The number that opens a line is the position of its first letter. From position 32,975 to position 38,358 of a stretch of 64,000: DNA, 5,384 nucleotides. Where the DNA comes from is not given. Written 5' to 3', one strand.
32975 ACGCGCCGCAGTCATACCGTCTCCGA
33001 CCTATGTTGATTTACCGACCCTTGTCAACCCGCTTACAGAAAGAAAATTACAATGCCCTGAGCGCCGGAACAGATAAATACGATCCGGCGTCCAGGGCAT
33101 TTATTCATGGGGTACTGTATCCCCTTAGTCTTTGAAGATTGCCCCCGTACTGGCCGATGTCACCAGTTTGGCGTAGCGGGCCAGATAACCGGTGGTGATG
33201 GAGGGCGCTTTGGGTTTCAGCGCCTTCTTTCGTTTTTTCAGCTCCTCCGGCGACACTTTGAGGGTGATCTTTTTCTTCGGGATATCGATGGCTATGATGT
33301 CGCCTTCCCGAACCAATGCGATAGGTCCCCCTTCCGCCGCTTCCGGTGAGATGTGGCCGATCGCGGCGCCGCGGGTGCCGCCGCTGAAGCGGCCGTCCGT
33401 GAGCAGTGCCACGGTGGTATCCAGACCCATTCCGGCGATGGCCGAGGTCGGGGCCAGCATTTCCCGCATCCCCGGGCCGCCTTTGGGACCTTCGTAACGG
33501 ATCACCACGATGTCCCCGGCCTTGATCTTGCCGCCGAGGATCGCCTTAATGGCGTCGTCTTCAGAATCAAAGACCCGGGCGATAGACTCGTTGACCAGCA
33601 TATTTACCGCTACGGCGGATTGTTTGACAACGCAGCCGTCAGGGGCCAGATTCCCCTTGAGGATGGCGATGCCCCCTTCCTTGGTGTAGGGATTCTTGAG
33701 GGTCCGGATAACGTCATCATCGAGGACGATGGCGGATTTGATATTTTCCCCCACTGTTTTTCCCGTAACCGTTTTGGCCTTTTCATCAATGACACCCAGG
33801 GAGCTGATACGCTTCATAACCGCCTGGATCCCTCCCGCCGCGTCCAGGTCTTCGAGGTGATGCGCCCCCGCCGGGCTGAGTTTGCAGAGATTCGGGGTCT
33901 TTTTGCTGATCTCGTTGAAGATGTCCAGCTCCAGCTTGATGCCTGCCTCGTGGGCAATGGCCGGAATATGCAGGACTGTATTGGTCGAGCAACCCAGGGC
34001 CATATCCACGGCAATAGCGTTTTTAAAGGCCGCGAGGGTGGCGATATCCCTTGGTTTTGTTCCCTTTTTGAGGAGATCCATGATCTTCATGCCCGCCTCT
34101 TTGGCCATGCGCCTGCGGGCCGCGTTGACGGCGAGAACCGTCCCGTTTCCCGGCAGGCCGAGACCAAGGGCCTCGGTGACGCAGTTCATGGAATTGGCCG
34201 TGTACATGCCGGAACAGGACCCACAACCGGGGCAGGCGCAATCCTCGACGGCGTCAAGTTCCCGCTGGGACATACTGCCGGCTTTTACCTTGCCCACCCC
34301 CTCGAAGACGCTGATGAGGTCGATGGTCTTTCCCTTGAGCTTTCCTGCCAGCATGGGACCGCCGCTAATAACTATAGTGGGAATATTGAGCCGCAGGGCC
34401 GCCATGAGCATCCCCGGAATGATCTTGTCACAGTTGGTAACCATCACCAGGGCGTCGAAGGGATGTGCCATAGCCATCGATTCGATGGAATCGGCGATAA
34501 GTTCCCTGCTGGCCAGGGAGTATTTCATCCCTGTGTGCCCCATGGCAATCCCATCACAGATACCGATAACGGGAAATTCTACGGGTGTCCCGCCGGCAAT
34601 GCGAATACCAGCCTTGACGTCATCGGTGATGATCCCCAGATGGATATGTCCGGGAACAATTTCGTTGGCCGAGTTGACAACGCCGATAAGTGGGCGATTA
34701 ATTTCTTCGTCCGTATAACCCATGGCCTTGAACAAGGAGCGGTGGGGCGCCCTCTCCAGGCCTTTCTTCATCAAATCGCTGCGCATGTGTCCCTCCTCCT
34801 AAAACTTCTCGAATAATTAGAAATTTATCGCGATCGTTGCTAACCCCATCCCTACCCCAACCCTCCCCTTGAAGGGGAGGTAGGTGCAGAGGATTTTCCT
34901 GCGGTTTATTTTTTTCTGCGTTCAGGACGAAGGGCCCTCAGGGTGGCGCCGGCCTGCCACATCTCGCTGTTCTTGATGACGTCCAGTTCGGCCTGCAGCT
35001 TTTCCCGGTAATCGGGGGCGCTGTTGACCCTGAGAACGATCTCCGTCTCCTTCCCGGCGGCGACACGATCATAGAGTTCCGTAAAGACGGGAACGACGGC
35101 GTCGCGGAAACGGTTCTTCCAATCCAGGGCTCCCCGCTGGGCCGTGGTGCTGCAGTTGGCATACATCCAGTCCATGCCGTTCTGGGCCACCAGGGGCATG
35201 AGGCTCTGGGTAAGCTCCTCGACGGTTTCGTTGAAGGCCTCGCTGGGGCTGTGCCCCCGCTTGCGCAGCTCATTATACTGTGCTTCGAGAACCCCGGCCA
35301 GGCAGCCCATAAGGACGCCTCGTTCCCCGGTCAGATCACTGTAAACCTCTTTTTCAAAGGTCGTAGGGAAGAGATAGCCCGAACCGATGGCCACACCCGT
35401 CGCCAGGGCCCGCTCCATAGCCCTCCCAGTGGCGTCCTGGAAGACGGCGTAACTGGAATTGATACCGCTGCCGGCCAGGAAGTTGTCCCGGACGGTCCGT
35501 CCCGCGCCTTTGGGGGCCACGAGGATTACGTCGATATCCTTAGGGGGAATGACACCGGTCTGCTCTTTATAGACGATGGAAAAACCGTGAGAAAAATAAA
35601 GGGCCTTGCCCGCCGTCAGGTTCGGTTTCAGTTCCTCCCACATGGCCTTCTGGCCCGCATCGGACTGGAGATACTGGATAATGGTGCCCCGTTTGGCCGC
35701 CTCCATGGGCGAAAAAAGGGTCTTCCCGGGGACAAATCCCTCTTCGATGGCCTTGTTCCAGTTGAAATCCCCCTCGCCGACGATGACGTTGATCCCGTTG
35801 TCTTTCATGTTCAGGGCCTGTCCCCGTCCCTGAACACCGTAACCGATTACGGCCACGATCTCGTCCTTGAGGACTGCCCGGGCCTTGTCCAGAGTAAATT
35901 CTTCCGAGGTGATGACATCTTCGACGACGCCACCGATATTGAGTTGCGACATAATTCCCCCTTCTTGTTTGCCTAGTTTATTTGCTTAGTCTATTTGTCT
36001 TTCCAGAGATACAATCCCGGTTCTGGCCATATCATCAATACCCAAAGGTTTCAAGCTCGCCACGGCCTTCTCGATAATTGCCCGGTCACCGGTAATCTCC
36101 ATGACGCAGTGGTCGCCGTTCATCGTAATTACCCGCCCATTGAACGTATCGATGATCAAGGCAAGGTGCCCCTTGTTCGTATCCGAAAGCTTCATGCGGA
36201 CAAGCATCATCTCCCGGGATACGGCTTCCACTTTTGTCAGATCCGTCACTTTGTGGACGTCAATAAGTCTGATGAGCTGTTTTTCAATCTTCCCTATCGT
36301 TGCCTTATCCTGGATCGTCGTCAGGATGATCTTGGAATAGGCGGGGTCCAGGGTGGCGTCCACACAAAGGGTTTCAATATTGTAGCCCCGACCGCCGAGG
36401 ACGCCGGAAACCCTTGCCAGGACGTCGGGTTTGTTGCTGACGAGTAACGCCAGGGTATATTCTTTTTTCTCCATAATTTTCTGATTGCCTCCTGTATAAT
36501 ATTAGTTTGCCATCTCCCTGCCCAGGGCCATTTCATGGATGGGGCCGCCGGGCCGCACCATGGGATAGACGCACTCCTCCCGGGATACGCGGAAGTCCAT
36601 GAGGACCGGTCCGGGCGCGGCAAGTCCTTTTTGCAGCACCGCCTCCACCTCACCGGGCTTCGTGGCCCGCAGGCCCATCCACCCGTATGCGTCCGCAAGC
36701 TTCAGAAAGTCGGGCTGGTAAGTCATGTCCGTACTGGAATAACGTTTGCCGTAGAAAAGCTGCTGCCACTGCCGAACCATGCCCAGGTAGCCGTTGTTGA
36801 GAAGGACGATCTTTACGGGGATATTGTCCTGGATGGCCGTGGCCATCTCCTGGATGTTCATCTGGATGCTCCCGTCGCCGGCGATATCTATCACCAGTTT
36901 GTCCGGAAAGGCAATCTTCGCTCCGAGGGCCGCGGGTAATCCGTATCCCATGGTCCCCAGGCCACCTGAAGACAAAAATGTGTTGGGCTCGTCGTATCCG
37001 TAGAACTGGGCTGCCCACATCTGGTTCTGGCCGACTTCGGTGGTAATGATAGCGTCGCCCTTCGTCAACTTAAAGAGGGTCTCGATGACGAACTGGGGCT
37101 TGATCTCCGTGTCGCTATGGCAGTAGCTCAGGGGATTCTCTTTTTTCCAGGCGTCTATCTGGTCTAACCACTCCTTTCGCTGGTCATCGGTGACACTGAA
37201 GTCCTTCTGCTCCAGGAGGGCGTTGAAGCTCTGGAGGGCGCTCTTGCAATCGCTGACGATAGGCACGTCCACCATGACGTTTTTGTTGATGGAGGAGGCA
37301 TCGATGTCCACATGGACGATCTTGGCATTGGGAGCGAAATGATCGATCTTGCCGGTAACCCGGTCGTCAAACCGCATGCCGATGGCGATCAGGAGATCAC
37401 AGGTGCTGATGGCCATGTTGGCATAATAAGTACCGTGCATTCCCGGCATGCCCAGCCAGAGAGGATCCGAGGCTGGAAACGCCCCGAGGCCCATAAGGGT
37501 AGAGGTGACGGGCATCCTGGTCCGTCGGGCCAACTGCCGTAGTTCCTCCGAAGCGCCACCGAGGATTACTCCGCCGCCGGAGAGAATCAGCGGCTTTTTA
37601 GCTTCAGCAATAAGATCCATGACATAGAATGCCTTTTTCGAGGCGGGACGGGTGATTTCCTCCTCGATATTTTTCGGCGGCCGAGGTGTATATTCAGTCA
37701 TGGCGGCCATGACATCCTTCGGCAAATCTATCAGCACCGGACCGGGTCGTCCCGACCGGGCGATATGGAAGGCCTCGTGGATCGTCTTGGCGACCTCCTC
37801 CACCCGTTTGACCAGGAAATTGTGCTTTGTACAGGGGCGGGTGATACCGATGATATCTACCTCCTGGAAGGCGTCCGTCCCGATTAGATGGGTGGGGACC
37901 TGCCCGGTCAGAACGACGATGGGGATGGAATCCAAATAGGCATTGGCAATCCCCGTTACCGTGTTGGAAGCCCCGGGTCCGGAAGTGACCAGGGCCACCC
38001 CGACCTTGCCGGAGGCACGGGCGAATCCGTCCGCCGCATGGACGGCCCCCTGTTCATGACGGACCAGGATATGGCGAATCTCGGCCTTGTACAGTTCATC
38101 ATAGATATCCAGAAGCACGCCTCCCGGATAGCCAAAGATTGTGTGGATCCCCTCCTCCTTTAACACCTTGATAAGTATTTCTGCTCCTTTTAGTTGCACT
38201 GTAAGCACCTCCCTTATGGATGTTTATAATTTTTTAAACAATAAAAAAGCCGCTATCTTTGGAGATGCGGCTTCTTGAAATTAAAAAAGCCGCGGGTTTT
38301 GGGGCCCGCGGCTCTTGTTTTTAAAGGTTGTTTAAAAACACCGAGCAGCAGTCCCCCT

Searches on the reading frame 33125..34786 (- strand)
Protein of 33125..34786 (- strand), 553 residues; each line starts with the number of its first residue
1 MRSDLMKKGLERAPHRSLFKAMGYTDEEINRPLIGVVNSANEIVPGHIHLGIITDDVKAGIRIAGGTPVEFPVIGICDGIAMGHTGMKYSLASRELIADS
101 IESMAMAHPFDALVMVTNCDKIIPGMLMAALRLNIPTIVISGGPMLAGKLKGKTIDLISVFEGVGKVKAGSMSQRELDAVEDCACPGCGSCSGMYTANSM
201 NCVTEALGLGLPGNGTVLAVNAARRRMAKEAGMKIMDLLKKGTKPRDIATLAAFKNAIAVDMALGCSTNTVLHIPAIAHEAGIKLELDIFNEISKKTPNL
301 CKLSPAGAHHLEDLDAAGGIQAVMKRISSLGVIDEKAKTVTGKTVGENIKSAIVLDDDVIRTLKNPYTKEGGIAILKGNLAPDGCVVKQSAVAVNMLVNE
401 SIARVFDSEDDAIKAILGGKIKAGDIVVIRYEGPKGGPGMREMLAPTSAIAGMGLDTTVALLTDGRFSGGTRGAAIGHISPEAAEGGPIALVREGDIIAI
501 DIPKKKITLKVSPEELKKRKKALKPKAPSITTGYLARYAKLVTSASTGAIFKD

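Call 67: search_protein_families(library=pfam, proteins=[window:33125-34786:-], max_evalue=0.01)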
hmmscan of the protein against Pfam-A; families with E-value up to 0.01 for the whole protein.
window:33125-34786:- (553 aa): 2 families
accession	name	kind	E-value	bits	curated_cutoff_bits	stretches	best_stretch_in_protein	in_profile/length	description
PF00920.27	ILVD_EDD_N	-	1.4e-137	458.5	27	1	31-348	1-316/316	Dihydroxy-acid/6-phosphogluconate dehydratase N-terminal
PF24877.1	ILV_EDD_C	-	4.3e-81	271.4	27.7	1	358-549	1-191/191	Dihydroxy-acid/6-phosphogluconate dehydratase C-terminal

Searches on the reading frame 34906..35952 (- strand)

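Call 67: search_protein_families(library=pfam, proteins=[window:34906-35952:-], max_evalue=0.01)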
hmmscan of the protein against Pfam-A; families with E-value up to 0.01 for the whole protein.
window:34906-35952:- (348 aa): 3 families
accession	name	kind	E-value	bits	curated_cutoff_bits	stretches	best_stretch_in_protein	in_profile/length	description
PF07991.19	KARI_N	-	1.6e-43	148.6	20.6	1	27-191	1-161/165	Acetohydroxy acid isomeroreductase, NADPH-binding domain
PF01450.25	KARI_C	-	5.5e-39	134.2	29.1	1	199-343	1-143/144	Ketol-acid reductoisomerase, C-terminal domain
PF03446.21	NAD_binding_2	-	0.0031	18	21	1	33-118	2-89/161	NAD binding domain of 6-phosphogluconate dehydrogenase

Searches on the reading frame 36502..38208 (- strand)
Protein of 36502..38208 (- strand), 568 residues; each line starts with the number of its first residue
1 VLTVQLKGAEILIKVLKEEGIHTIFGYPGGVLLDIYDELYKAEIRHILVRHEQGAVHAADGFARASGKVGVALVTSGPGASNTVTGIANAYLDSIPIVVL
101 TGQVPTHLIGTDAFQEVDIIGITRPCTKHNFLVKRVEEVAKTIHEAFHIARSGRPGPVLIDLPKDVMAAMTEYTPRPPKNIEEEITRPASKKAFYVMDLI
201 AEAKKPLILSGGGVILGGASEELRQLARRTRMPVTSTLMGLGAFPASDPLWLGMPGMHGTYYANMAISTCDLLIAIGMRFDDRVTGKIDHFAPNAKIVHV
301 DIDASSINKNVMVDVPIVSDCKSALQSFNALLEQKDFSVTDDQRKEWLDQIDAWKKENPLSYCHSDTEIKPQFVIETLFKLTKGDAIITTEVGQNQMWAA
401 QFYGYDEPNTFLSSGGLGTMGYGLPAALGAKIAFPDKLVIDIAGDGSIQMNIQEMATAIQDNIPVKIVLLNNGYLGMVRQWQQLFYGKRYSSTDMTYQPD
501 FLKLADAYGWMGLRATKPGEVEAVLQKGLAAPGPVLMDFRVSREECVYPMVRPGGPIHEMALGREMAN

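Call 26: search_protein_families(library=pfam, proteins=[window:36502-38208:-], max_evalue=1)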
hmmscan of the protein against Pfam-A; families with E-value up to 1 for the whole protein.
window:36502-38208:- (568 aa): 4 families
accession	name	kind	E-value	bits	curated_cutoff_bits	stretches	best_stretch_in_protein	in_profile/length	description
PF02775.26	TPP_enzyme_C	-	5.7e-56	189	21.9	1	392-538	2-150/151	Thiamine pyrophosphate enzyme, C-terminal TPP binding domain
PF00205.28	TPP_enzyme_M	-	1.1e-50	171.3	30.4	1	196-326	4-135/137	Thiamine pyrophosphate enzyme, central domain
PF02776.23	TPP_enzyme_N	-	1.9e-42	144.2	26.8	1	7-121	2-118/119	Thiamine pyrophosphate enzyme, N-terminal TPP binding domain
PF01855.24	POR_N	-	0.0038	17.4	27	1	39-190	33-181/231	Pyruvate flavodoxin/ferredoxin oxidoreductase, thiamine diP-bdg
